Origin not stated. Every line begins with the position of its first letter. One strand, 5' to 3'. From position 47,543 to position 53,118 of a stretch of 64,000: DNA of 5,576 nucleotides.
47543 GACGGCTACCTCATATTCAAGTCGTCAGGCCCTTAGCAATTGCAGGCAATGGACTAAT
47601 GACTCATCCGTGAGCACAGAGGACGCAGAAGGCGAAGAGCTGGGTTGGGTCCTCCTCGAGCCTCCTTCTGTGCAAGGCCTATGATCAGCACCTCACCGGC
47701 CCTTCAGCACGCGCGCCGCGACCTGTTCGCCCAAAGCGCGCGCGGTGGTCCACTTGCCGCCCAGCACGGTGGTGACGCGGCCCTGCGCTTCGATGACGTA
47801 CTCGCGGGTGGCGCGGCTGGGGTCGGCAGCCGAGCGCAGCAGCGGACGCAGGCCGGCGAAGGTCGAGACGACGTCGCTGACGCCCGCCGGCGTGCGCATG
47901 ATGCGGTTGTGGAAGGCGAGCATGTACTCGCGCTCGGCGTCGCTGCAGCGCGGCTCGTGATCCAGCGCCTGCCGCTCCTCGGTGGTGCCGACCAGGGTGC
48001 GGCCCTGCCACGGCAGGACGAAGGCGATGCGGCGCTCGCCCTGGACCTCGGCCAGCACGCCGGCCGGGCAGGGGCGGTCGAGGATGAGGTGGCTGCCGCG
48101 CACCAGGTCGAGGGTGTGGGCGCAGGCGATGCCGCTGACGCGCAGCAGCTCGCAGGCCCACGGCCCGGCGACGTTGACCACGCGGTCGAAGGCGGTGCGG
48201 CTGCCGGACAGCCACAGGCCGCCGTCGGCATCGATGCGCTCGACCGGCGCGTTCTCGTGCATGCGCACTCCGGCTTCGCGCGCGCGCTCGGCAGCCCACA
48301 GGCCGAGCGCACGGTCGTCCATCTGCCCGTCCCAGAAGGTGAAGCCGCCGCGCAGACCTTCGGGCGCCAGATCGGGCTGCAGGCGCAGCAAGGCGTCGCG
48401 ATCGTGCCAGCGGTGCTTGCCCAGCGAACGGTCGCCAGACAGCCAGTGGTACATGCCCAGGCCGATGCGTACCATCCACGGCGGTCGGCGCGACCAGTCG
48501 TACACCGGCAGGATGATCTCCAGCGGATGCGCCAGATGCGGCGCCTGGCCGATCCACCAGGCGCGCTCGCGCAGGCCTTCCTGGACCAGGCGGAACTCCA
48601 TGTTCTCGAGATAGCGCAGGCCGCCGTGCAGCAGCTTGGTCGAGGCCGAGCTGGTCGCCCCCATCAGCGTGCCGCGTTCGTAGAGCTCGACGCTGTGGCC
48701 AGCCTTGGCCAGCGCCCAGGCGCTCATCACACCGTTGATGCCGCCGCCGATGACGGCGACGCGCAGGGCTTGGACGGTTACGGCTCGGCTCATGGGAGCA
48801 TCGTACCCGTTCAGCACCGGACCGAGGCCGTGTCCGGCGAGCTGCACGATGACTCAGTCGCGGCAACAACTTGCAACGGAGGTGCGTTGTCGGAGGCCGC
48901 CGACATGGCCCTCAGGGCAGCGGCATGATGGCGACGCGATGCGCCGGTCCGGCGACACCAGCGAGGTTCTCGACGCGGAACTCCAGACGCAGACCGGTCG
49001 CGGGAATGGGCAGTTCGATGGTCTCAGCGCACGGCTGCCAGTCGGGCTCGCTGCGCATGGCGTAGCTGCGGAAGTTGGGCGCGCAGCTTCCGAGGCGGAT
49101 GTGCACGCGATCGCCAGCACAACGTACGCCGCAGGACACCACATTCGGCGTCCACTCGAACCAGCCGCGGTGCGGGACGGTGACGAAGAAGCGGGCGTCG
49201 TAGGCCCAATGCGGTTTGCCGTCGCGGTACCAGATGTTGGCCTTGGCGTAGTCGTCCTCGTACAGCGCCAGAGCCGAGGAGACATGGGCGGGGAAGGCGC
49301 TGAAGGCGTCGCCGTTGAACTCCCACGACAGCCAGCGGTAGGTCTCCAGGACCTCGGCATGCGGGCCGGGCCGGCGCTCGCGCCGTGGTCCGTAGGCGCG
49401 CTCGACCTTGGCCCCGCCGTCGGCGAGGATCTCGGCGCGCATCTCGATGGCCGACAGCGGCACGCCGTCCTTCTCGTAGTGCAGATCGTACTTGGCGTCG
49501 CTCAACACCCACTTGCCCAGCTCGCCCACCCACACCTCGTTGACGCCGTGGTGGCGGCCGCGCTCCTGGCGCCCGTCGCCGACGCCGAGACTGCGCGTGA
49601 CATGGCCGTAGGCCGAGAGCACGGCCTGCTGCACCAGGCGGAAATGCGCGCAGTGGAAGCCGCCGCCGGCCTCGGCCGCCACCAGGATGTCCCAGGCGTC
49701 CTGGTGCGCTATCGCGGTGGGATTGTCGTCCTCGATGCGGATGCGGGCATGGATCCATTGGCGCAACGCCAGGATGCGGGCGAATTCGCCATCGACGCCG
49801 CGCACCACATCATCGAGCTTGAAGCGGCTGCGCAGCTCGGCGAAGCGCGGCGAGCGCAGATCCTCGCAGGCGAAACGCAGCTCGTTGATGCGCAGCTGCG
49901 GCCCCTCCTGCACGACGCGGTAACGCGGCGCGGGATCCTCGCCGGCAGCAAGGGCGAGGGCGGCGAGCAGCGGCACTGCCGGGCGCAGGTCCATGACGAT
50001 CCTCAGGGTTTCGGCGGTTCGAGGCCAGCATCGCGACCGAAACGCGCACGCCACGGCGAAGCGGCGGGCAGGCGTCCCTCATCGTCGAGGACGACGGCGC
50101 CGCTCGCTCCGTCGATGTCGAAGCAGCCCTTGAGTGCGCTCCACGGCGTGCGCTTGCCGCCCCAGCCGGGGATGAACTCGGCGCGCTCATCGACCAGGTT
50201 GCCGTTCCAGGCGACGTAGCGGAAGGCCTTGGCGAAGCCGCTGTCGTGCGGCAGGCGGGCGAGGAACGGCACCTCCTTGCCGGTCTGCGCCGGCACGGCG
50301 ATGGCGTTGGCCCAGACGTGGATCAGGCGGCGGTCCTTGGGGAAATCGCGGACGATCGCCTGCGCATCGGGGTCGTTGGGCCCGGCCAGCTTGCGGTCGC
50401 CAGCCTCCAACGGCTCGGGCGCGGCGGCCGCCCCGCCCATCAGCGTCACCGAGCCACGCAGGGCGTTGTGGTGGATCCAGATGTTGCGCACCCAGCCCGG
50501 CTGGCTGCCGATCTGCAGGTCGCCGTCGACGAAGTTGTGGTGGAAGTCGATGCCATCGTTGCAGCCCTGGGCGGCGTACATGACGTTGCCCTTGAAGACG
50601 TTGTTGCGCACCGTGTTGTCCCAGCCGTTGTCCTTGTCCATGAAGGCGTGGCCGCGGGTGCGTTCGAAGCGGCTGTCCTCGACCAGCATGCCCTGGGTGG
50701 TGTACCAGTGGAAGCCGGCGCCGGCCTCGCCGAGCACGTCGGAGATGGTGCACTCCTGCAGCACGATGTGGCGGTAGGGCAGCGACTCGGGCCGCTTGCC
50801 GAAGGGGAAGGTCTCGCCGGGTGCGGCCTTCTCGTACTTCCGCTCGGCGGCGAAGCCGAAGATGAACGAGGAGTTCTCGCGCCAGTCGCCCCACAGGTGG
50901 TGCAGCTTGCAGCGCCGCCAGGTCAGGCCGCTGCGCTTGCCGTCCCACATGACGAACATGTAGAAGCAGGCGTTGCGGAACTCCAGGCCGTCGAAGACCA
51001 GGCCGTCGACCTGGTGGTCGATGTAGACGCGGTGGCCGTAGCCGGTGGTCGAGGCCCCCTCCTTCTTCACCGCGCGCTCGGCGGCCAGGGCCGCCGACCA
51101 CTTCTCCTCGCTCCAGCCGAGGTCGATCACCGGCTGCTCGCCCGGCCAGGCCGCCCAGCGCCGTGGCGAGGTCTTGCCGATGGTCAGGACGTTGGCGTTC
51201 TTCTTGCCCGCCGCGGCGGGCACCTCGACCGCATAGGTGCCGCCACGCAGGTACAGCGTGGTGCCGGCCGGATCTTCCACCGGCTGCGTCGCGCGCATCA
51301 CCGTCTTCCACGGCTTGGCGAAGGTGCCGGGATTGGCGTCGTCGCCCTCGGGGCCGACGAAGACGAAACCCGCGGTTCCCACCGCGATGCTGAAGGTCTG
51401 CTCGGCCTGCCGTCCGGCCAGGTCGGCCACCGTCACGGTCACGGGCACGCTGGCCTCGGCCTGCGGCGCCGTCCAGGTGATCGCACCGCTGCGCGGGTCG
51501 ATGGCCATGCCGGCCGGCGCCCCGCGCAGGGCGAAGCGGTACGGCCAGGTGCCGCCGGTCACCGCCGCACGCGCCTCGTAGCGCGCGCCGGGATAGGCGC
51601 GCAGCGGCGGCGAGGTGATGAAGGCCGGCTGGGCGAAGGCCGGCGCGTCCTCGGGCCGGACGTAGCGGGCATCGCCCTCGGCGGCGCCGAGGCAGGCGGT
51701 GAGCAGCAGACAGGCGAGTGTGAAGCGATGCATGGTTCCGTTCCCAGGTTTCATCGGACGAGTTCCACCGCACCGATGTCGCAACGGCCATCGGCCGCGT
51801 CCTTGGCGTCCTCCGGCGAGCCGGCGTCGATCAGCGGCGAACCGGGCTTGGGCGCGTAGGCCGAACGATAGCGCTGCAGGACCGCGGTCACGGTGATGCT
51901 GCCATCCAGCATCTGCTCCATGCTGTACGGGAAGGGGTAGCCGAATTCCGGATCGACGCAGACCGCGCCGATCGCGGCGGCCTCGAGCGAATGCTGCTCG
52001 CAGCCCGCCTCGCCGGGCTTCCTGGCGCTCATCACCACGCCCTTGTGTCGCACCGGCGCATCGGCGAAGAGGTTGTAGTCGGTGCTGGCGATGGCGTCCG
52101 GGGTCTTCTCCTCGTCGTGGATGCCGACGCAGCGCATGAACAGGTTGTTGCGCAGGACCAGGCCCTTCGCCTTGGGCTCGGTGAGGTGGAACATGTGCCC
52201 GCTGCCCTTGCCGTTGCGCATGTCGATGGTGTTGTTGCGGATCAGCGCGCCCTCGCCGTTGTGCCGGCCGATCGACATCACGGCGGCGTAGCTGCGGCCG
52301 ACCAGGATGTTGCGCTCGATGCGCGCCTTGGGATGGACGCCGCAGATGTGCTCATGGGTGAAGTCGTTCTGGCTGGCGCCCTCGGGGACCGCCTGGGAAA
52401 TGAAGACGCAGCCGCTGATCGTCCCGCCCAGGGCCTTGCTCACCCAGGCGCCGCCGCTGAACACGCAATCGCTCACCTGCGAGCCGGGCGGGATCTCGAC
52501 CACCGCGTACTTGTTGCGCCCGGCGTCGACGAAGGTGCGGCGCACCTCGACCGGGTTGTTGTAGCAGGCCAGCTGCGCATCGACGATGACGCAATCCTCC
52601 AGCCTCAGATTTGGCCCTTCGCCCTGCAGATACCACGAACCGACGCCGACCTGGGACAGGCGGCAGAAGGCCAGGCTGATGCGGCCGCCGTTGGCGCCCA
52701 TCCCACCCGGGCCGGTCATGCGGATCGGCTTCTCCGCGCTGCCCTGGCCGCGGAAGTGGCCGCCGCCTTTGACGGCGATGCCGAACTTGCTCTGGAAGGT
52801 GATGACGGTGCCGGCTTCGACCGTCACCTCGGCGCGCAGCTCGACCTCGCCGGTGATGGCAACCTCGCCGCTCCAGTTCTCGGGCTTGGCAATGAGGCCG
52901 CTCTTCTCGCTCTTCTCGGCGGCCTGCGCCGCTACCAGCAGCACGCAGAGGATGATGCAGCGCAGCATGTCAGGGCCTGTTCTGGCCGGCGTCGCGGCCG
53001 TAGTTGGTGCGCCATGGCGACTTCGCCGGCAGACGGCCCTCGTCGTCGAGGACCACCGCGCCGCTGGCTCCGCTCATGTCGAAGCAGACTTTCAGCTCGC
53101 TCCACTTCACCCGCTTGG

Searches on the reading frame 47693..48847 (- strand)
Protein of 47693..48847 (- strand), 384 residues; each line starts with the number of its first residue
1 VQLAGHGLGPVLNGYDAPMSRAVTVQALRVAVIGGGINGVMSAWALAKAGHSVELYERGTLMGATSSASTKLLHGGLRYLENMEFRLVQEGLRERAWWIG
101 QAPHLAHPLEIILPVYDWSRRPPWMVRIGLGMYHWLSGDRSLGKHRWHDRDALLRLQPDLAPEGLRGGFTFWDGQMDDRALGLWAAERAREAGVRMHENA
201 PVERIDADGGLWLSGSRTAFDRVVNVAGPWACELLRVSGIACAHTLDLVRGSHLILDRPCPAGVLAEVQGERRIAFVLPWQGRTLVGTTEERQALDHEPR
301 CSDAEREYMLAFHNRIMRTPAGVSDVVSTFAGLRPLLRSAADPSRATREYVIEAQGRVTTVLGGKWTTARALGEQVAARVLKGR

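Call 11: search_protein_families(library=pfam, proteins=[window:47693-48847:-], max_evalue=0.01)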
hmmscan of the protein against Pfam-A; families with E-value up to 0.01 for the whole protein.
window:47693-48847:- (384 aa): 8 families
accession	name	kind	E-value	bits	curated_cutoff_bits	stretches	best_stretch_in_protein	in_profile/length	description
PF01266.30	DAO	-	1.4e-53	183.2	27.9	1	29-378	1-352/353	FAD dependent oxidoreductase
PF13450.12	NAD_binding_8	-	8.1e-07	29.7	21.9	1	32-66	1-35/68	NAD(P)-binding Rossmann-like domain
PF00070.33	Pyr_redox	-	9.4e-07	29.7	22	1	29-63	1-35/82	Pyridine nucleotide-disulphide oxidoreductase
PF07992.20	Pyr_redox_2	-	3e-06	27.3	26.1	1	29-62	144-178/291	Pyridine nucleotide-disulphide oxidoreductase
PF12831.13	FAD_oxidored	-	0.00029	20.7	27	1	30-70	2-42/416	FAD dependent oxidoreductase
PF01134.28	GIDA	-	0.0004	20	22.1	1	30-58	2-30/391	Glucose inhibited division protein A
PF03486.20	HI0933_like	-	0.00043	20.3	50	1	29-63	2-36/244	HI0933-like protein Rossmann domain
PF00890.30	FAD_binding_2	-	0.0027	17.4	20.4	1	30-69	2-41/414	FAD binding domain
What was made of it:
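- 47693..48793 (-): g-1: cytoplasmic FAD oxidoreductase (DAO family), closest to the N-terminal part of glycerol-3-phosphate dehydrogenase. Pfam DAO 1.4e-53 (call 11).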

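Call 72: search_protein_families(library=ncbifam, proteins=[window:47693-48847:-], max_evalue=0.00001)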
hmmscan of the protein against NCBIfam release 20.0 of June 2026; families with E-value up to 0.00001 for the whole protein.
window:47693-48847:- (384 aa): 12 families
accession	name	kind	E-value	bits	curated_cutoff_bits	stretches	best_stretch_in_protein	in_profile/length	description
NF008899.0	PRK12266.1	equivalog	1.1e-76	258.3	360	1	27-380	6-375/508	glycerol-3-phosphate dehydrogenase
NF009906.0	PRK13369.1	equivalog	7.2e-68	229.3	352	1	28-380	7-374/502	glycerol-3-phosphate dehydrogenase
NF033461.1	glycerol3P_ox_1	equivalog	2.4e-34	118.6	840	1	25-341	16-353/607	type 1 glycerol-3-phosphate oxidase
TIGR03377.1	glycerol3P_GlpA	equivalog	1.8e-16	59.8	552.8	1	149-380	113-358/530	anaerobic glycerol-3-phosphate dehydrogenase subunit GlpA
TIGR02352.1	thiamin_ThiO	equivalog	3e-16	59.5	250.8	2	144-302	116-274/351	glycine oxidase ThiO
NF001933.0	PRK00711.1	subfamily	4.3e-08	32.6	383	0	28-68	1-41/429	D-amino acid dehydrogenase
NF002480.1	PRK01747.1-1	equivalog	4.5e-08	32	540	1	20-93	241-315/645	bifunctional tRNA (5-methylaminomethyl-2-thiouridine)(34)-methyltransferase MnmC2/FAD-dependent 5-carboxymethylaminomethyl-2-thiouridine(34)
TIGR03197.1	MnmC_Cterm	equivalog_domain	7e-08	31.9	174.2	1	29-92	1-65/400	FAD-dependent 5-carboxymethylaminomethyl-2-thiouridine(34) oxidoreductase MnmC1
NF008313.0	PRK11101.1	equivalog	7e-07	28.2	425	0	221-380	203-369/548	anaerobic glycerol-3-phosphate dehydrogenase subunit A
NF009410.0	PRK12771.1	subfamily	1.1e-06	27.5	516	1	27-63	138-174/566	NAD(P)-binding protein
NF049967.1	QhpG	equivalog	4.8e-06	25.7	240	1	30-103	1-74/423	flavin-dependent monooxygenase QhpG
NF033460.1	glycerol3P_ox_II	equivalog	9.6e-06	25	460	0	30-77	4-52/361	type 2 glycerol-3-phosphate oxidase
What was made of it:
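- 47693..48793 (-): NCBIfam glycerol-3-P dehydrogenase 258 bits, below the 360 cut-off (call 72).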

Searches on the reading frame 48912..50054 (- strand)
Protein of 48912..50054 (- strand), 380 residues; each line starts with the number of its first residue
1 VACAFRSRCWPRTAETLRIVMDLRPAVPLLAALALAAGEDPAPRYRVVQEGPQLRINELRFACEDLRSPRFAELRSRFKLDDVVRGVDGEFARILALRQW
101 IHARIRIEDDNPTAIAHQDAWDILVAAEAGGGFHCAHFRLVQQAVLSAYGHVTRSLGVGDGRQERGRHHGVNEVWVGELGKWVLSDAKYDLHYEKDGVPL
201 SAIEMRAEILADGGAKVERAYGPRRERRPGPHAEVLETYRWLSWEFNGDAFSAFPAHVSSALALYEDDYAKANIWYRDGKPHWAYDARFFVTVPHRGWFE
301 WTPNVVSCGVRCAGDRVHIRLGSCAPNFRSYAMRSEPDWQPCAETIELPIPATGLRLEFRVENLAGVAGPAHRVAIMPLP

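Call 11: search_protein_families(library=pfam, proteins=[window:48912-50054:-], max_evalue=0.01)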
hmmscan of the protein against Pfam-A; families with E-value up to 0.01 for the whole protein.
window:48912-50054:- (380 aa): 1 family
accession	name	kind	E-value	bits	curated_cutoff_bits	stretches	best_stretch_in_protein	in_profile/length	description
PF01841.26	Transglut_core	-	0.0013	19.4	23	1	82-186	6-107/108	Transglutaminase-like superfamily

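Call 49: search_protein_families(library=pfam, proteins=[window:48912-49994:-], max_evalue=5)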
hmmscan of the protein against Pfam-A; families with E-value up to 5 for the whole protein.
window:48912-49994:- (360 aa): 1 family
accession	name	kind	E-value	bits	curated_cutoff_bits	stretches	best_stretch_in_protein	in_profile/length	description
PF01841.26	Transglut_core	-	0.0011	19.6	23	1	62-166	6-107/108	Transglutaminase-like superfamily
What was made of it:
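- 48912..49994 (-): g-2: secreted transglutaminase-core-like protein, 360 aa. Paralogue of the gene at 7926-8999. Pfam Transglut_core 1.1e-3, below cut-off (call 49).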

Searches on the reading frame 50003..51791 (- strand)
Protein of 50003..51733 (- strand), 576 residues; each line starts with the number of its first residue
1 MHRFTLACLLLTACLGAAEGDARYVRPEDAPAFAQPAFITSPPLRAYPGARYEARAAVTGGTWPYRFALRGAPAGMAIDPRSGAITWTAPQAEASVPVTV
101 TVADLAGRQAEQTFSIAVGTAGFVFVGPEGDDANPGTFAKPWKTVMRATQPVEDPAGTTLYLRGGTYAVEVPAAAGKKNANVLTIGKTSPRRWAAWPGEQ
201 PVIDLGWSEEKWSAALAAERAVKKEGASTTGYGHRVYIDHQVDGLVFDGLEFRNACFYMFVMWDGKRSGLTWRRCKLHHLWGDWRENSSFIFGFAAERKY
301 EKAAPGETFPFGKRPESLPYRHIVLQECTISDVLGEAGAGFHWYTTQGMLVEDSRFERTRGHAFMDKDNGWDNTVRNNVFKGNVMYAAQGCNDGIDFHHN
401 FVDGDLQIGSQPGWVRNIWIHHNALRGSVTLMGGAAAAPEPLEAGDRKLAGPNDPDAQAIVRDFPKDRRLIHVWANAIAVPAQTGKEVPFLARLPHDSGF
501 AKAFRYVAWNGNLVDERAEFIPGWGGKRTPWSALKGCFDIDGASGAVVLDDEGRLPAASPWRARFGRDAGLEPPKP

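Call 11: search_protein_families(library=pfam, proteins=[window:50187-51791:-], max_evalue=0.01)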
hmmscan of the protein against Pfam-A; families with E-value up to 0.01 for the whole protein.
window:50187-51791:- (534 aa): 0 families

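Call 26: search_protein_families(library=ncbifam, proteins=[window:50187-51791:-], max_evalue=0.01)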
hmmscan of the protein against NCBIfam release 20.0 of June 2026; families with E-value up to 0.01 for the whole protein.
window:50187-51791:- (534 aa): 0 families

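Call 49: search_protein_families(library=pfam, proteins=[window:50003-51733:-], max_evalue=5)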
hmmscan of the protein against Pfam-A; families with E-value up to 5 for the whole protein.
window:50003-51733:- (576 aa): 6 families
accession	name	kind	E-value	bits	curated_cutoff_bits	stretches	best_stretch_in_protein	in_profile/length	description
PF05345.18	He_PIG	-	2e-11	44.6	24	1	46-118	13-95/96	Putative Ig domain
PF13229.12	Beta_helix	-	0.00073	19.6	25.9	1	323-400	80-156/158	Right handed beta helix region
PF22842.2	Pel9A-like_beta_helix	-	0.00094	18.7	25.2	1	123-170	10-55/370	Pel9A-like, right handed beta helix region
PF05048.19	NosD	-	0.013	15.4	23.6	1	330-387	123-176/212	Periplasmic copper-binding protein (NosD)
PF18957.6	RibLong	-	0.046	15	27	1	67-114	38-90/93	Long Rib domain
PF07602.17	DUF1565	-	0.058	13.1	20.3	1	129-170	2-41/257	Protein of unknown function (DUF1565)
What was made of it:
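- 50003..51733 (-): g-3: seventh Ig + beta-helix paralogue, 576 aa, long subtype. Pfam He_PIG 2e-11, Beta_helix 7e-4 (call 49).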

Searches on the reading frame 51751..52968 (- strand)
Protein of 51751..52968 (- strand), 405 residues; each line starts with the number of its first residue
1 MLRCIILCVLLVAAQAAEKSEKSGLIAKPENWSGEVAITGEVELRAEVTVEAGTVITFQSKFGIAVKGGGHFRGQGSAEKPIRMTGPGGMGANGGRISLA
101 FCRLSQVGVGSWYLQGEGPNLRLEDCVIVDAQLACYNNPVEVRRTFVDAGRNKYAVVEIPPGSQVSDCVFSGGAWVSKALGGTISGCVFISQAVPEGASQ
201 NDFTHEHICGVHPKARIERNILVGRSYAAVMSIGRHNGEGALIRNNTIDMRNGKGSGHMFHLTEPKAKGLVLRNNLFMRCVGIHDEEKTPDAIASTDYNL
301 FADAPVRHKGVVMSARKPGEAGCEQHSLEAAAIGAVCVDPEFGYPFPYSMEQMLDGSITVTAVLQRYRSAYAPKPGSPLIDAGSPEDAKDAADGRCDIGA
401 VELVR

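Call 11: search_protein_families(library=pfam, proteins=[window:51751-52968:-], max_evalue=0.01)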
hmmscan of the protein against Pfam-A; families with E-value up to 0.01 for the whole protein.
window:51751-52968:- (405 aa): 0 families

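Call 26: search_protein_families(library=ncbifam, proteins=[window:51751-52968:-], max_evalue=0.01)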
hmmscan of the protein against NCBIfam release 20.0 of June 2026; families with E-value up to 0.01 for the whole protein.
window:51751-52968:- (405 aa): 1 family
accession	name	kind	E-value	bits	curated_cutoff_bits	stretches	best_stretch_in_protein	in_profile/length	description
NF041518.1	choice_anch_Q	domain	0.0011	19.1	25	1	371-403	17-57/58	choice-of-anchor Q domain-containing protein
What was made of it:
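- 51751..52968 (-): g-4: secreted 405-aa protein, beta-helix-like, no Ig domain, no family assignment. Only a weak NCBIfam choice-of-anchor-Q hit, 1.1e-3 (call 26).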

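Call 49: search_protein_families(library=pfam, proteins=[window:51751-52968:-], max_evalue=5)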
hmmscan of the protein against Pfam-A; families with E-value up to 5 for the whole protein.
window:51751-52968:- (405 aa): 1 family
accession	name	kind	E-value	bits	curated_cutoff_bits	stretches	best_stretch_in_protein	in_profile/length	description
PF06475.18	Glycolipid_bind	-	0.04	13.9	25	1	103-154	70-121/180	Putative glycolipid-binding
